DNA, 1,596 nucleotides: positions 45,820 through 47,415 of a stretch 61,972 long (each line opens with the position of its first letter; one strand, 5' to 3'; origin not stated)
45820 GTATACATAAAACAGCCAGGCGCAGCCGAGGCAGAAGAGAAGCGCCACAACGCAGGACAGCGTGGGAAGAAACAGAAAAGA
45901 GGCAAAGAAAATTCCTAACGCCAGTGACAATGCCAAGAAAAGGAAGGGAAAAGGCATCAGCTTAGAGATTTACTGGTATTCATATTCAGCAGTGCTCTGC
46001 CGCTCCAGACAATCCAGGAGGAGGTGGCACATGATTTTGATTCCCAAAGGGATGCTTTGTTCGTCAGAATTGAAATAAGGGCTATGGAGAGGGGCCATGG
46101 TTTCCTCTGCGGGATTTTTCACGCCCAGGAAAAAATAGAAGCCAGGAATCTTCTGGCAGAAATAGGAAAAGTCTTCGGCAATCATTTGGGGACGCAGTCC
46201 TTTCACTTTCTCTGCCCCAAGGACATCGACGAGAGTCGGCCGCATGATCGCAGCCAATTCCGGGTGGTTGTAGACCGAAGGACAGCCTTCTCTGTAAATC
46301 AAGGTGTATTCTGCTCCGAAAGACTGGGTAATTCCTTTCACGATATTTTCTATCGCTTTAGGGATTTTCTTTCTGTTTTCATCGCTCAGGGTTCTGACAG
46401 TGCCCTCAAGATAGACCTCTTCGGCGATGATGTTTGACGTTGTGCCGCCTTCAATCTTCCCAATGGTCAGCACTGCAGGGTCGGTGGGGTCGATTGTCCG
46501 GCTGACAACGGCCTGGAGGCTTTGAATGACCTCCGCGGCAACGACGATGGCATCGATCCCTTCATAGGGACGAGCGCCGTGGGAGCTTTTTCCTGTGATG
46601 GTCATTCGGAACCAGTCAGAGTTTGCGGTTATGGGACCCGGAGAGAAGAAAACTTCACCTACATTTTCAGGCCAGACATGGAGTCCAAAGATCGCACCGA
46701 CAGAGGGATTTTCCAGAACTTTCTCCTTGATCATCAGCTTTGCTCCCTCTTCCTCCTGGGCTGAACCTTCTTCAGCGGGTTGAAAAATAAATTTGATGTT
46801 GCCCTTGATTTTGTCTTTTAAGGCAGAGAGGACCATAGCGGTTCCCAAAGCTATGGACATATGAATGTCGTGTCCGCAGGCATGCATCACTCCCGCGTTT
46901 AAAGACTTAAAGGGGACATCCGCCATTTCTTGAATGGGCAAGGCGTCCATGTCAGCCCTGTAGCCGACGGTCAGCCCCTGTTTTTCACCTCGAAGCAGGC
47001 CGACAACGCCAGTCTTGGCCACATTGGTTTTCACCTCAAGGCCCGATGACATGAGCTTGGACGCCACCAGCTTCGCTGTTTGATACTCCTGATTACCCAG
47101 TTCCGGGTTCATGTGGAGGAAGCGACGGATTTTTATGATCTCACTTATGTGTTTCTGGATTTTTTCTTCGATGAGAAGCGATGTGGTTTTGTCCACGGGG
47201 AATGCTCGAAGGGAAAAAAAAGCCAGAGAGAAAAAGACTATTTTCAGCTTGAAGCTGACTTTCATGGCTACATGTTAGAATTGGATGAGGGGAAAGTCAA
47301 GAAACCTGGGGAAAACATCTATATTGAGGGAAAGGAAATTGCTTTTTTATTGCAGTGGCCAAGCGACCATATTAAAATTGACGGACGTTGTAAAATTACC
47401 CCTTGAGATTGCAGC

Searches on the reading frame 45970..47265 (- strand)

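Call 31: search_protein_families(library=pfam, proteins=[window:45970-47265:-], max_evalue=0.00001)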
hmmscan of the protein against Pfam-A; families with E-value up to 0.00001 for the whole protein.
window:45970-47265:- (431 aa): 2 families
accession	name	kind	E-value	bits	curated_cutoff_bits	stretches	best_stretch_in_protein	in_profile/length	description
PF01546.33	Peptidase_M20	-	3.6e-43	148.3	24.6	1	102-417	2-205/206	Peptidase family M20/M25/M40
PF07687.19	M20_dimer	-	1.6e-16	60.6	21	1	215-310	5-100/107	Peptidase dimerisation domain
